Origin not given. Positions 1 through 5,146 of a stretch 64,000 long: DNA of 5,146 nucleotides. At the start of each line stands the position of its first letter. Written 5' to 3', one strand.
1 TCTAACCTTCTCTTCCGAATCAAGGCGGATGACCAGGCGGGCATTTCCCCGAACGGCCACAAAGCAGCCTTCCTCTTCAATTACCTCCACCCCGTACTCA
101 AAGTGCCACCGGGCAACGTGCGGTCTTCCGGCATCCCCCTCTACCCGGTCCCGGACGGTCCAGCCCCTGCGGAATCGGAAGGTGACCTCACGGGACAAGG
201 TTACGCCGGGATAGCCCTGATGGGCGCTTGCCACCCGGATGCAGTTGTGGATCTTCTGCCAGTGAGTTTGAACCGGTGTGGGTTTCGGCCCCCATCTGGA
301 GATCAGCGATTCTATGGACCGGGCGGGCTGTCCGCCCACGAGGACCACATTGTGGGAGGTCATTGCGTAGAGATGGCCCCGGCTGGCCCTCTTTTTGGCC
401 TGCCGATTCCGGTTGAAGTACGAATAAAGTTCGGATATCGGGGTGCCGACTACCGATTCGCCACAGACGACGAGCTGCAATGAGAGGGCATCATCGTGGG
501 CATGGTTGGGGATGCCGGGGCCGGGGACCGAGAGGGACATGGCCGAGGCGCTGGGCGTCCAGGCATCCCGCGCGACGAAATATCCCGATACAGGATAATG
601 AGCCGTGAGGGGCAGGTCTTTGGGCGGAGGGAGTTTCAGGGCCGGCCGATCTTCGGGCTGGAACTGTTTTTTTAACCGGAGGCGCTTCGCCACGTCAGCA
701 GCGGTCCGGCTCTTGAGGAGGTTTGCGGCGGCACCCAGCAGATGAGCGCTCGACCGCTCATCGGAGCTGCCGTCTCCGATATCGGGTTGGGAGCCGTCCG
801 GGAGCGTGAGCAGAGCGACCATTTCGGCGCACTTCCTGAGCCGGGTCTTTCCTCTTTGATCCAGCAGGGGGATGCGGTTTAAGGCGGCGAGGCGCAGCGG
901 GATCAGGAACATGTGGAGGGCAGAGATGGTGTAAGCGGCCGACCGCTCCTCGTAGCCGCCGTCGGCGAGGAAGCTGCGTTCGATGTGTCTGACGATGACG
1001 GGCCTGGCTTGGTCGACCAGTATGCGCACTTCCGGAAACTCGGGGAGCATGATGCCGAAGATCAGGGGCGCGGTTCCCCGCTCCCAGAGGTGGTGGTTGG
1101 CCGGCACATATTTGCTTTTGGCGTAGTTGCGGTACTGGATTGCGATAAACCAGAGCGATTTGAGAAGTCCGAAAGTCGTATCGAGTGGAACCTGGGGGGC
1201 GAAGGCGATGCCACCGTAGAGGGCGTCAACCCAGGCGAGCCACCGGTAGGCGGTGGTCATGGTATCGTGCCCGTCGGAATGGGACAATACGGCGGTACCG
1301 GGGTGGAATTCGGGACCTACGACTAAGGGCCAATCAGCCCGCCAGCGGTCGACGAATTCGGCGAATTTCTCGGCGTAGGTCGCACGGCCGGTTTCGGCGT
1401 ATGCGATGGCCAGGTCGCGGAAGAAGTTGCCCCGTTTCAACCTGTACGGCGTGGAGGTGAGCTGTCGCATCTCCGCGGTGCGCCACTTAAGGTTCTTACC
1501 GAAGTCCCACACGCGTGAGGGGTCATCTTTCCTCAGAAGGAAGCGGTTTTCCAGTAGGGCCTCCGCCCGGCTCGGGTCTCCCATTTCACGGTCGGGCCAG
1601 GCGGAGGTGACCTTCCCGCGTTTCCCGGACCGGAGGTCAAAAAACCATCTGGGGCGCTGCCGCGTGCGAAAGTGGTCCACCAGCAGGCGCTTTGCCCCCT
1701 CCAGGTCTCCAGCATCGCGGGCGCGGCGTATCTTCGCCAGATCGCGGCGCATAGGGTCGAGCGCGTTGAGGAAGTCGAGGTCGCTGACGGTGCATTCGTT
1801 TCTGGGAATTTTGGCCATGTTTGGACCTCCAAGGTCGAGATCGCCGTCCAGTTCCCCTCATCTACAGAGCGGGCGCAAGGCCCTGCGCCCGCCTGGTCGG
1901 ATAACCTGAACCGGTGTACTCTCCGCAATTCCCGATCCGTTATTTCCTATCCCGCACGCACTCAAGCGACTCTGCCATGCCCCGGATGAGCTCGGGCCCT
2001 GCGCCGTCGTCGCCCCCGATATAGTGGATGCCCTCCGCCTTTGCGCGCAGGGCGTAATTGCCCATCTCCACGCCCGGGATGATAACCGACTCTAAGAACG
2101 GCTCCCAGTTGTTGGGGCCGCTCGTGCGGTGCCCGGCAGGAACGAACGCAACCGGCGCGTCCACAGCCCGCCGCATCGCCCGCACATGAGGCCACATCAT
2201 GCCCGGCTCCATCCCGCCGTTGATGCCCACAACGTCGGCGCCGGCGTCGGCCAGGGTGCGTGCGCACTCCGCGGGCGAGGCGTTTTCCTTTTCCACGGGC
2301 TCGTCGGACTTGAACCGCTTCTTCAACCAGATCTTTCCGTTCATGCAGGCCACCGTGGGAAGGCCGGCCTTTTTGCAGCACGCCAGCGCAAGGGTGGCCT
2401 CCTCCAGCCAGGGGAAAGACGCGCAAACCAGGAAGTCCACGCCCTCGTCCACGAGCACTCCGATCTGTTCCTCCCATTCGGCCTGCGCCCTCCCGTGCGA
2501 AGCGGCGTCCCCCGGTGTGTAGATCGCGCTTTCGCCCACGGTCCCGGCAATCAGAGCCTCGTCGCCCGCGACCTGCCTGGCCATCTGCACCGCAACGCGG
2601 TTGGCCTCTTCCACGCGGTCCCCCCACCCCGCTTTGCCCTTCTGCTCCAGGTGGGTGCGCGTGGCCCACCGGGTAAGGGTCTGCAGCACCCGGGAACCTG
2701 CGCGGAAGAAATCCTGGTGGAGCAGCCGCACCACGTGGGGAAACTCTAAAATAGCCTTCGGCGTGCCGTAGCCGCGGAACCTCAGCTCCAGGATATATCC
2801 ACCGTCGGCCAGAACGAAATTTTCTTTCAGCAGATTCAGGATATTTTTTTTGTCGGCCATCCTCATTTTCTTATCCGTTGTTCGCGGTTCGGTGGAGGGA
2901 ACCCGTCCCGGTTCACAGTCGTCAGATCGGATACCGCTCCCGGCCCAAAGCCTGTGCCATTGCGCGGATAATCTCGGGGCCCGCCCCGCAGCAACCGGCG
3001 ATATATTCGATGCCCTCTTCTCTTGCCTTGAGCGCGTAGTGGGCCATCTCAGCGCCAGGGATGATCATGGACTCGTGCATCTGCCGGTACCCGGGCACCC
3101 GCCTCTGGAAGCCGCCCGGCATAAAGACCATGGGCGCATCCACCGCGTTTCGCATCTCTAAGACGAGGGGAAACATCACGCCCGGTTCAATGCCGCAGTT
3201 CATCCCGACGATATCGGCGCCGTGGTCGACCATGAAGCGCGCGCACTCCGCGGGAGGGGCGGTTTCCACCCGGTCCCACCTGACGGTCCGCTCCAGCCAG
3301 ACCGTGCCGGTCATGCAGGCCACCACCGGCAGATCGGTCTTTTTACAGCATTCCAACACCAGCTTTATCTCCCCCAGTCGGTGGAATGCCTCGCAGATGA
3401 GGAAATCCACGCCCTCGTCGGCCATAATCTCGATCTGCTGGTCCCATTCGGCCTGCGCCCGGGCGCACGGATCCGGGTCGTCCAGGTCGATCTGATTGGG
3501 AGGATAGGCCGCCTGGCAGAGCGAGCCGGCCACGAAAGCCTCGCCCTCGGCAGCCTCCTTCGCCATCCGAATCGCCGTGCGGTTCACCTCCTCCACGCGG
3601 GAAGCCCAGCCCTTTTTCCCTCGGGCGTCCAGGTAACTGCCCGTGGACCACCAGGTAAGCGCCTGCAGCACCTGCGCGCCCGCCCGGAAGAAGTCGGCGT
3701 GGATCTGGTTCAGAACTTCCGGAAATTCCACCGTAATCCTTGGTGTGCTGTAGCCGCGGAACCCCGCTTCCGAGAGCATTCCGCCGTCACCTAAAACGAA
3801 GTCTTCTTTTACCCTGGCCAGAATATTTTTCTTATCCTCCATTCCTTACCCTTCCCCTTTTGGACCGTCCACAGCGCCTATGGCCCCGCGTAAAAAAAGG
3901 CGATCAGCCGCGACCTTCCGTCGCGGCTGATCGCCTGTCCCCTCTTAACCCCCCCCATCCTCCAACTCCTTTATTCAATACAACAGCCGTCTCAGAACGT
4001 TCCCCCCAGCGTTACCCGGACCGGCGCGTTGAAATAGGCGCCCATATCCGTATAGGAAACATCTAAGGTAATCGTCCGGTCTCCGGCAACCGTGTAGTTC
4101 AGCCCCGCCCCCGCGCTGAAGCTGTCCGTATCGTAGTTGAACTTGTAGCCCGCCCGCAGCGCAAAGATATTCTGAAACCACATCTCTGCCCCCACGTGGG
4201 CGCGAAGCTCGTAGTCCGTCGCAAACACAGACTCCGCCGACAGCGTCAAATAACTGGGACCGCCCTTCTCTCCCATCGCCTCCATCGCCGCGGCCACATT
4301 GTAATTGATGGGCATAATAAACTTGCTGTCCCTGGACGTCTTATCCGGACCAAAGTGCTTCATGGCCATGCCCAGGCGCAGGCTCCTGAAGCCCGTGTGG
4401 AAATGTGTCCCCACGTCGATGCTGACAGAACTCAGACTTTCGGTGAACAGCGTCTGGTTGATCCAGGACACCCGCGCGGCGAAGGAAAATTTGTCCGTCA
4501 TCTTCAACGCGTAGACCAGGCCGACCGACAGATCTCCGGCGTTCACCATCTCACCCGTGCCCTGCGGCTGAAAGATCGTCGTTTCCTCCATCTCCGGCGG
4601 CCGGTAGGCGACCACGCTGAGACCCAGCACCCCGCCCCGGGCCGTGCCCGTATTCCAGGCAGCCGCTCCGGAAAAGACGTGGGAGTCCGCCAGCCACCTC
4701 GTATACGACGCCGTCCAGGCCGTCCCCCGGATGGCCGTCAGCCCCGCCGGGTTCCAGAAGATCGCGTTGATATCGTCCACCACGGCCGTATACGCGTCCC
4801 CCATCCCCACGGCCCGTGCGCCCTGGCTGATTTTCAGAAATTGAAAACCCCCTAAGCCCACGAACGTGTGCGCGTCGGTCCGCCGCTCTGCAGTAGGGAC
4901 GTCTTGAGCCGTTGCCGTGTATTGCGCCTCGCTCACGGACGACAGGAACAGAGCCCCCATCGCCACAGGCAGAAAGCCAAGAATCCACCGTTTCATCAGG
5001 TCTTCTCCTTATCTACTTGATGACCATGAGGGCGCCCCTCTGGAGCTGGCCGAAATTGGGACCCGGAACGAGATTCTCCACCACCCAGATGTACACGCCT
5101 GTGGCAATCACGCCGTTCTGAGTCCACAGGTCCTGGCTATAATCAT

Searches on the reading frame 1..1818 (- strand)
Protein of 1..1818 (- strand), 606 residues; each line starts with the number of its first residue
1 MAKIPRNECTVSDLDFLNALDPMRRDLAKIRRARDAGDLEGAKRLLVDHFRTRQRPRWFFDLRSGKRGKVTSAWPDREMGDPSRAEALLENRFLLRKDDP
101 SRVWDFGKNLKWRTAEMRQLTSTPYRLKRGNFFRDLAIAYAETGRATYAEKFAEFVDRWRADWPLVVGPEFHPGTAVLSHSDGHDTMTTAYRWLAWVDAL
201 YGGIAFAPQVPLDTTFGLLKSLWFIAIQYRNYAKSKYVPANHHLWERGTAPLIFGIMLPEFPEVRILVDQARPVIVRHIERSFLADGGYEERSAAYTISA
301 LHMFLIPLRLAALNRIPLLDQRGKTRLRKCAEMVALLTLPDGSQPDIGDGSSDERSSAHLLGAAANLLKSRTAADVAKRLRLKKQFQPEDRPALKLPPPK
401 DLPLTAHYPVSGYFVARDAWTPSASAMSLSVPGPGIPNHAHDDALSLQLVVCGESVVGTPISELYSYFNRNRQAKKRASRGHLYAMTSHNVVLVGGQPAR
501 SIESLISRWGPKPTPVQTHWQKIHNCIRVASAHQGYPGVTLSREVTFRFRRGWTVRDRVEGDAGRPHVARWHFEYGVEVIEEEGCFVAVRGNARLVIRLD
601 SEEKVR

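Call 73: search_protein_families(library=pfam, proteins=[window:1-1818:-], max_evalue=0.00001)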
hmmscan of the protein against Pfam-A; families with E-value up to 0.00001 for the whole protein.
window:1-1818:- (606 aa): 2 families
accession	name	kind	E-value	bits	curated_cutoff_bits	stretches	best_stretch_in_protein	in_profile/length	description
PF16889.11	Hepar_II_III_N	-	4.4e-21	76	22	1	17-357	2-320/340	Heparinase II/III N-terminus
PF07940.18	Hepar_II_III_C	-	4.2e-14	53.1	24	1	405-601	6-196/237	Heparinase II/III-like, C-terminal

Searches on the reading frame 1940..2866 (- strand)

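Call 73: search_protein_families(library=pfam, proteins=[window:1940-2866:-], max_evalue=0.00001)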
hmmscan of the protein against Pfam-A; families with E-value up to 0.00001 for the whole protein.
window:1940-2866:- (308 aa): 1 family
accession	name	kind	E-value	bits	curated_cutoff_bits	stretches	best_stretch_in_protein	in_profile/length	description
PF02574.22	S-methyl_trans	-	2.7e-28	100.1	22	1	19-300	2-282/283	Homocysteine S-methyltransferase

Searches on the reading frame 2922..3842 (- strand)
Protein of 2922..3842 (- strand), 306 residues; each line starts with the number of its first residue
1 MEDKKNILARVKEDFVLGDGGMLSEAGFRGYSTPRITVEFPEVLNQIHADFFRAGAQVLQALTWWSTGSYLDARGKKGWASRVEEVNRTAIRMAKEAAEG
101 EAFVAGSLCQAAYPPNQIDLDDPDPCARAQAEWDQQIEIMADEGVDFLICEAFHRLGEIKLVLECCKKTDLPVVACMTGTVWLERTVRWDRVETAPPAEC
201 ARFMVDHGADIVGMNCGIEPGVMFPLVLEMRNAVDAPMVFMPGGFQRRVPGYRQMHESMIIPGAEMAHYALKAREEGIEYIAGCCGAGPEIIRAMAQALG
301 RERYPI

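Call 73: search_protein_families(library=pfam, proteins=[window:2922-3842:-], max_evalue=0.00001)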
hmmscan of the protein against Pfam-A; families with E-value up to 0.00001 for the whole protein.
window:2922-3842:- (306 aa): 1 family
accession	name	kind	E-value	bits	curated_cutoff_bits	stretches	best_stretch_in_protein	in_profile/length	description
PF02574.22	S-methyl_trans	-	9.1e-36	124.6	22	1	19-299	4-283/283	Homocysteine S-methyltransferase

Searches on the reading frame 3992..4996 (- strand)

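Call 73: search_protein_families(library=pfam, proteins=[window:3992-4996:-], max_evalue=0.00001)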
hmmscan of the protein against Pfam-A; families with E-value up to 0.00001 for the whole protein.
window:3992-4996:- (334 aa): 1 family
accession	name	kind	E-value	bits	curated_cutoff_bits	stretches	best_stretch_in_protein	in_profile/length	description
PF19572.5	PorV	-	3.2e-07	30.6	27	1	51-190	13-153/243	Type IX secretion system protein PorV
